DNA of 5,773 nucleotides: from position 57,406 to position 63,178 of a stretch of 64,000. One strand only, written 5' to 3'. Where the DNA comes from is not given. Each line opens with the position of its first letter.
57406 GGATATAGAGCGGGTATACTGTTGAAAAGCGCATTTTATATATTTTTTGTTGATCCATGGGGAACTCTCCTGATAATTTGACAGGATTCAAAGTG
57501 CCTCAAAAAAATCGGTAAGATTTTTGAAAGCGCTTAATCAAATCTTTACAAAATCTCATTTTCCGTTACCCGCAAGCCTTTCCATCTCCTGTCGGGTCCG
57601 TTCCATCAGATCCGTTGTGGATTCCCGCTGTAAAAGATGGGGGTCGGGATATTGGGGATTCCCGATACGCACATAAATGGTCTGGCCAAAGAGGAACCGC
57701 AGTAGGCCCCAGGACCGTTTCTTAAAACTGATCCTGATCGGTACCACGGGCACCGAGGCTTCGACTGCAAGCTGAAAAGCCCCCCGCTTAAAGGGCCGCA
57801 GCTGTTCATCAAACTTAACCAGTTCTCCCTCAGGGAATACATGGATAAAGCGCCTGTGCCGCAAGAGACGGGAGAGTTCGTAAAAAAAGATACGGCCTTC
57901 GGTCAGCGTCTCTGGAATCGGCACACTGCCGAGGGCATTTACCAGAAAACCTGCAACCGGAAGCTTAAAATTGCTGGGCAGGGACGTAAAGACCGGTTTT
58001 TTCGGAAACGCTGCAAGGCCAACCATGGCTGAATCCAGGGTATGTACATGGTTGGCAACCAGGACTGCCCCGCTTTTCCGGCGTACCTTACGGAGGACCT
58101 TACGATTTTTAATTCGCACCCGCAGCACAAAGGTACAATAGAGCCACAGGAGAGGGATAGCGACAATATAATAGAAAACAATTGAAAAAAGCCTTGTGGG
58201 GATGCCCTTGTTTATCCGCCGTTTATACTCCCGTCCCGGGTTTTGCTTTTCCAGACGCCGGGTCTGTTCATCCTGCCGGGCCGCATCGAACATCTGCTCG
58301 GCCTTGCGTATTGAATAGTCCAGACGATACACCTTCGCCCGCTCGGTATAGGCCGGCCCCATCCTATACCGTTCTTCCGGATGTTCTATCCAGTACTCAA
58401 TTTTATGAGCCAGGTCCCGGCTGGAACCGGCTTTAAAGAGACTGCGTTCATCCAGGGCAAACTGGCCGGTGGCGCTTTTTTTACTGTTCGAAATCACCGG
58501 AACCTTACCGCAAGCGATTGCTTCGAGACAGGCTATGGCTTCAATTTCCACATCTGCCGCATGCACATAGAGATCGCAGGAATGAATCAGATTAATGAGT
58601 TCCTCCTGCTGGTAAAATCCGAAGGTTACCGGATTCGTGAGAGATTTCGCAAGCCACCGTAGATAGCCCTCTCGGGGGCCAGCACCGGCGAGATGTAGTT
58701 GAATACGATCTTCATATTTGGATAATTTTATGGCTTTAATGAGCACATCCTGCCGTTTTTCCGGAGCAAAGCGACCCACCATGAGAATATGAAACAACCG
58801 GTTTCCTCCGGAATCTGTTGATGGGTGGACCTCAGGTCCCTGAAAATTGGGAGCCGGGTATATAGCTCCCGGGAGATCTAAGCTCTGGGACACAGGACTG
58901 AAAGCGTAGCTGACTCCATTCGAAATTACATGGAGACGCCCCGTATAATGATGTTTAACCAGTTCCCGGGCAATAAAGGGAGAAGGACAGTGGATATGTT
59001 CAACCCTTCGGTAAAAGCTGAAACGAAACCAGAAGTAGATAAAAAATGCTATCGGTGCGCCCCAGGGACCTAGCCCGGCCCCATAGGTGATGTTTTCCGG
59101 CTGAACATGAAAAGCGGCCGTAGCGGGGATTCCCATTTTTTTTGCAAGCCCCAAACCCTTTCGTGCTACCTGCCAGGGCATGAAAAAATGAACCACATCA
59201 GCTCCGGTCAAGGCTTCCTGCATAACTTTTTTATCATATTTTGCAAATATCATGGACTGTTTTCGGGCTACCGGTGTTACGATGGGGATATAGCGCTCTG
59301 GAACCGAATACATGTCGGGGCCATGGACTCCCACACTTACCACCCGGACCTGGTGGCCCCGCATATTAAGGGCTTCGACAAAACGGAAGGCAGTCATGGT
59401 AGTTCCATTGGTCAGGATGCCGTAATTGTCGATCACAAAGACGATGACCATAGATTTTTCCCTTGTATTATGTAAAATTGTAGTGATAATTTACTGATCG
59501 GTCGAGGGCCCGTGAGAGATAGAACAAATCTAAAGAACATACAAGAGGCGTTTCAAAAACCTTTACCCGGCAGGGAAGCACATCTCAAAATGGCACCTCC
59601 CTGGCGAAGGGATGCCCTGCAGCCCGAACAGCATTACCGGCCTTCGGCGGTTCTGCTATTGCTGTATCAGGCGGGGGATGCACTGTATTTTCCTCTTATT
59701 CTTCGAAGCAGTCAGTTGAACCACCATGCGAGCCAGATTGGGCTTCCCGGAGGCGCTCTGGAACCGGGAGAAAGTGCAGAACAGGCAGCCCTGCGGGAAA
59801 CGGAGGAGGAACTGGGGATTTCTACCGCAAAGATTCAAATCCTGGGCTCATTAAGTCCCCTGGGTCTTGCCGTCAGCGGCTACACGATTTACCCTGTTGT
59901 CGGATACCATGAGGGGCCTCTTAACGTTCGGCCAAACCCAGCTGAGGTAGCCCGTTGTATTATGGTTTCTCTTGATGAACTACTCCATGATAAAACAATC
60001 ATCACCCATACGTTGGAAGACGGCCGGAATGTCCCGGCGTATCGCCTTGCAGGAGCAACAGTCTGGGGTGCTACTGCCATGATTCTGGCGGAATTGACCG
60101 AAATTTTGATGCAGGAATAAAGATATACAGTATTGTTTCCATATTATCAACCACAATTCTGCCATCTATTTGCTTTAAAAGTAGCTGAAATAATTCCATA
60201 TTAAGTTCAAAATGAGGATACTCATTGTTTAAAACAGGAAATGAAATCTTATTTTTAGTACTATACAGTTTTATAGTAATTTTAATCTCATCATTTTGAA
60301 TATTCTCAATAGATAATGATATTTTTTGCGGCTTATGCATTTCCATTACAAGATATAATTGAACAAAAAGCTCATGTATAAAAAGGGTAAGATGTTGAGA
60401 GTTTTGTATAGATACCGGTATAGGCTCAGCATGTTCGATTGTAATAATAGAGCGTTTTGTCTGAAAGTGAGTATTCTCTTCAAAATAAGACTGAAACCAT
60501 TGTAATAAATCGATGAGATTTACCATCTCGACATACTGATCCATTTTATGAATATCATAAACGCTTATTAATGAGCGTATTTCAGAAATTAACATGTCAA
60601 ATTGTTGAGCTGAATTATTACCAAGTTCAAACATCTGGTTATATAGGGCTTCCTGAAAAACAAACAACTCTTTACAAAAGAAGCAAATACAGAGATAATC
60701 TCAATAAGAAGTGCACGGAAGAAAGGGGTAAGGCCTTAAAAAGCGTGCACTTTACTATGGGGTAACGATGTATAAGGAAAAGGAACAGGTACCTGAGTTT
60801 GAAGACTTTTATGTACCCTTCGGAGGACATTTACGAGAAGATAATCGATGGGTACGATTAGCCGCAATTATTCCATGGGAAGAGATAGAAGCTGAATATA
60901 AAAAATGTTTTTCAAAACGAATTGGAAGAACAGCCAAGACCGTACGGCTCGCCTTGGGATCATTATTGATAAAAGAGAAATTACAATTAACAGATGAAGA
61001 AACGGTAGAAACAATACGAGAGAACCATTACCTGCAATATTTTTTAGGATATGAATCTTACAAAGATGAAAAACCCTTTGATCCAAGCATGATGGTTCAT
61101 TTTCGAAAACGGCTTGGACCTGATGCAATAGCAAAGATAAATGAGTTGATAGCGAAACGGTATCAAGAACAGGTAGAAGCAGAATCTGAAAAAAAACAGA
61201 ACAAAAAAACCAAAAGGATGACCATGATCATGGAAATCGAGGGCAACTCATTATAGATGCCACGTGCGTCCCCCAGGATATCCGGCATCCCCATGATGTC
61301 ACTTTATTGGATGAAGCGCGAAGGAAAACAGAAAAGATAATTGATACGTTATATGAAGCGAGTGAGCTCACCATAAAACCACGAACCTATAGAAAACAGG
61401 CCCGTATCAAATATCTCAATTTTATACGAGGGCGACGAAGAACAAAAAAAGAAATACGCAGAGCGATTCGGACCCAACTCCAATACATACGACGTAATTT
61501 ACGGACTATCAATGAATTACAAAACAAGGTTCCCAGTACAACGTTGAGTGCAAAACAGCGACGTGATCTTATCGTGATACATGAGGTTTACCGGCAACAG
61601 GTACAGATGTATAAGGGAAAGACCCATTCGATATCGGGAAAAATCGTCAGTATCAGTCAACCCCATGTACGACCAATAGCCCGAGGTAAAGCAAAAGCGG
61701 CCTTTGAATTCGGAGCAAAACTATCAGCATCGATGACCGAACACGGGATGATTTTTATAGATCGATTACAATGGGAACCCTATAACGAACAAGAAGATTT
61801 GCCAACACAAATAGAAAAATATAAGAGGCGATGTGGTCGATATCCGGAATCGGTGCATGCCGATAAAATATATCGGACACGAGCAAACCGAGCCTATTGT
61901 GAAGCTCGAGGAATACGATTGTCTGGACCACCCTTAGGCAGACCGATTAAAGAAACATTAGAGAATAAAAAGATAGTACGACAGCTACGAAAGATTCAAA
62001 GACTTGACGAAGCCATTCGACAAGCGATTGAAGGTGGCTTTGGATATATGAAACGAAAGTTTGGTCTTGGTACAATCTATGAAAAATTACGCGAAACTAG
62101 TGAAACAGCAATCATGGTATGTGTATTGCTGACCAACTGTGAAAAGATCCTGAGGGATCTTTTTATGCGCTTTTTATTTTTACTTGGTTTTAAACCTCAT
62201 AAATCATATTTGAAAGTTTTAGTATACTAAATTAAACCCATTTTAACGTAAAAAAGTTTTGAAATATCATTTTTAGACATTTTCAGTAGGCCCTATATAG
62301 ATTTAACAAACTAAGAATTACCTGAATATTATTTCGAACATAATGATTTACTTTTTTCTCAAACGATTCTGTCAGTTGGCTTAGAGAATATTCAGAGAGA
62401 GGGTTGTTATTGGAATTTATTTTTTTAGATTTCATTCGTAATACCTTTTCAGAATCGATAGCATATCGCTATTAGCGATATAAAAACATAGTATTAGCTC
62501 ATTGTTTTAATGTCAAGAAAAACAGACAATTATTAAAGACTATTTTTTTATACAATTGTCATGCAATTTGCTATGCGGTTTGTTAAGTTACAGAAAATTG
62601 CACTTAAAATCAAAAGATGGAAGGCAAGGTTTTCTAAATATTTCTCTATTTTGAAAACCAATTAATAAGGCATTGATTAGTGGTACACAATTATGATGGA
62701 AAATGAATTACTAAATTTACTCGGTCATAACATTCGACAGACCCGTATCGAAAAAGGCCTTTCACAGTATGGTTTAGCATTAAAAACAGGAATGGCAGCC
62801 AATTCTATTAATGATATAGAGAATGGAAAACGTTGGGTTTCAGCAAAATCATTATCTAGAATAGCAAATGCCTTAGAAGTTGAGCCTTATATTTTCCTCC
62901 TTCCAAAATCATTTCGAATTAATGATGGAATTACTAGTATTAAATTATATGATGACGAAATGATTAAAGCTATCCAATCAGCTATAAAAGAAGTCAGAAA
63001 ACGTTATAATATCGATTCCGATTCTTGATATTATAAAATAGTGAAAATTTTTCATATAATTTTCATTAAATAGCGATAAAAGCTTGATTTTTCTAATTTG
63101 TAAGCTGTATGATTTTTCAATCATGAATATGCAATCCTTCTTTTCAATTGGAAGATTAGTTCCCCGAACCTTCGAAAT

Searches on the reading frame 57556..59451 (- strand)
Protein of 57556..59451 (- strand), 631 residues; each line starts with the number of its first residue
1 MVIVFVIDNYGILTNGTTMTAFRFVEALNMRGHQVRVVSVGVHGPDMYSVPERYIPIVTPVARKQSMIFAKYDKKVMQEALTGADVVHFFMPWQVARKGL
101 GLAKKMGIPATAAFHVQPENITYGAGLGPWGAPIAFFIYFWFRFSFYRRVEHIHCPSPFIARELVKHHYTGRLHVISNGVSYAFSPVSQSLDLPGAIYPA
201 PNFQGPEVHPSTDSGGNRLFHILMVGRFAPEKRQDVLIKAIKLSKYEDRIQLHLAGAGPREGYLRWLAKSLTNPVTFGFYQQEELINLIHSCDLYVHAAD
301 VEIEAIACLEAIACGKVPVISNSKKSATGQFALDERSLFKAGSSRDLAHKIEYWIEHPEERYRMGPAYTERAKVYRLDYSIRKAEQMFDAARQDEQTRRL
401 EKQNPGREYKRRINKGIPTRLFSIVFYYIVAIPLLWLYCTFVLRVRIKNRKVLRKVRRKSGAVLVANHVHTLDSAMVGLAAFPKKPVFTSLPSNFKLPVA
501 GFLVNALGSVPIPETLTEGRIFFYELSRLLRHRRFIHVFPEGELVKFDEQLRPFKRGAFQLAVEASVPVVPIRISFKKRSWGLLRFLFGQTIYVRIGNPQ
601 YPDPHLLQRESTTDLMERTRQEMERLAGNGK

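Call 3: search_protein_families(library=pfam, proteins=[window:57556-59451:-], max_evalue=0.01)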
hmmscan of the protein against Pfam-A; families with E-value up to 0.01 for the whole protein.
window:57556-59451:- (631 aa): 6 families
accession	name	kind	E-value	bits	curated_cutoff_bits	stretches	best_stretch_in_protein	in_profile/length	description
PF00534.26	Glycos_transf_1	-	1.3e-26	93.6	26.4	1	222-367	18-168/172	Glycosyl transferases group 1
PF01553.26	Acyltransferase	-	8.5e-21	74.6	23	1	454-575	8-132/132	Acyltransferase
PF13439.12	Glyco_transf_4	-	2.3e-20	73.8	28.5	1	15-181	2-167/170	Glycosyltransferase Family 4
PF13692.12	Glyco_trans_1_4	-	4.8e-16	59.7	27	1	221-356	3-141/142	Glycosyl transferases group 1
PF13579.12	Glyco_trans_4_4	-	1.7e-09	38.7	29.7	1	16-179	2-158/158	Glycosyl transferase 4-like domain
PF13524.12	Glyco_trans_1_2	-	2.8e-07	31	25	1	238-373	6-130/144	Glycosyl transferase-like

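Call 24: find_related_loci(query=window:57556-59451:-, collection=genome_contigs, flank=10000)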
Query window:57556-59451:- (631 aa) in genome_contigs; peptide patterns used: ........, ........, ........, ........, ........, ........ (x = any residue, [..] = any of these).
57 stretches matched a pattern; 5 encode a relative of the query (tblastn E <= 1e-3); 5 distinct loci.
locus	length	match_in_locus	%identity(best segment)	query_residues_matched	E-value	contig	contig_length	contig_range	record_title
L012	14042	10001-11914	82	1-626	0e+0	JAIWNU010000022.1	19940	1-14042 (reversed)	MAG: Treponema sp. isolate M74 contig-93_857.3, whole genome shotgun sequence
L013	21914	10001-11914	81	1-626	0e+0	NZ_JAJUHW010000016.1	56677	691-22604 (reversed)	MAG: Gracilinema caldarium isolate bin74 k141_742099_length_56677_cov_22.2609, whole genome shotgun sequence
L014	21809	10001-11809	73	1-626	0e+0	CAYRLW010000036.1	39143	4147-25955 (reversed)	MAG TPA_asm: uncultured Treponema sp. isolate binchicken_co135_125 genome assembly, contig: NODE_2041_length_39143_cov_1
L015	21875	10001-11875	83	1-624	0e+0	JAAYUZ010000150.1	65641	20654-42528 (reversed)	MAG: Treponema sp. isolate AS27yjCOA_205 144238_AS27, whole genome shotgun sequence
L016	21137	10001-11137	42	1-399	9e-90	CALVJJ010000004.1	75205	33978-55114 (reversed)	MAG: uncultured Clostridia bacterium isolate BRZ_PB__bin26 genome assembly, contig: BRZ_PB__NODE_390_length_75205_cov_6.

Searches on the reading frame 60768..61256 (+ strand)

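Call 60: search_protein_families(library=pfam, proteins=[window:60768-61256:+], max_evalue=0.01)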
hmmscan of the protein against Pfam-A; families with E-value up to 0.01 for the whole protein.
window:60768-61256:+ (162 aa): 1 family
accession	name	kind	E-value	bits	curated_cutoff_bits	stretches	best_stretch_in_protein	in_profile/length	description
PF05598.16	DUF772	-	2e-15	57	23.1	1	53-124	1-70/74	Transposase domain (DUF772)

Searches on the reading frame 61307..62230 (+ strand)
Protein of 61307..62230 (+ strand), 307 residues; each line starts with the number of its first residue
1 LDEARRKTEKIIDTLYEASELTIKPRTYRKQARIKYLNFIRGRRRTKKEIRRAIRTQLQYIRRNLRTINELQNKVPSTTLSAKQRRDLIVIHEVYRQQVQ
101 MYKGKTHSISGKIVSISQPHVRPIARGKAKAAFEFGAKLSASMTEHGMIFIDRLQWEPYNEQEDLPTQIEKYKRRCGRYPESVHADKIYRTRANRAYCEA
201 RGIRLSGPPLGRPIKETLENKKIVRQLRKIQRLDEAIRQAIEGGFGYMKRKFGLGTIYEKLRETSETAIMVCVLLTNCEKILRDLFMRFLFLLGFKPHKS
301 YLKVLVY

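Call 60: search_protein_families(library=pfam, proteins=[window:61307-62230:+], max_evalue=0.01)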
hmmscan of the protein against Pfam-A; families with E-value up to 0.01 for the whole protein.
window:61307-62230:+ (307 aa): 2 families
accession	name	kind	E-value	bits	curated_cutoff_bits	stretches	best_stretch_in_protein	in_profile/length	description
PF13586.12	DDE_Tnp_1_2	-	2.9e-25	88.9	29.2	1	183-276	1-83/86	Transposase DDE domain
PF01609.27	DDE_Tnp_1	-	0.0084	16.3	23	1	165-277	65-199/200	Transposase DDE domain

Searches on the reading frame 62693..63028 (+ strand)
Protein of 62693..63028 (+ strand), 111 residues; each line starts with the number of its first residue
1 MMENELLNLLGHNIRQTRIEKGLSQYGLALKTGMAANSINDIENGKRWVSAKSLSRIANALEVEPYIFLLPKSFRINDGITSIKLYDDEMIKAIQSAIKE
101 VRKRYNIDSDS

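Call 60: search_protein_families(library=pfam, proteins=[window:62693-63028:+], max_evalue=0.01)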
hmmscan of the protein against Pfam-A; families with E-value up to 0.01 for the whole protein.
window:62693-63028:+ (111 aa): 5 families
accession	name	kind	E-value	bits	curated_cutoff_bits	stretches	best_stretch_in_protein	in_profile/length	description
PF01381.28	HTH_3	-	1.7e-13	50.8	23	1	14-65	1-52/55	Helix-turn-helix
PF12844.13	HTH_19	-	5.9e-09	36.2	30.2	1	11-66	1-56/64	Helix-turn-helix domain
PF13560.12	HTH_31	-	2.9e-07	31.1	27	1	10-64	2-57/64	Helix-turn-helix domain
PF13443.12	HTH_26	-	7.8e-06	26.5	22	1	13-65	1-54/63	Cro/C1-type HTH DNA-binding domain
PF13413.12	HTH_25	-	0.0027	17.9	24.6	1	15-45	3-33/62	Helix-turn-helix domain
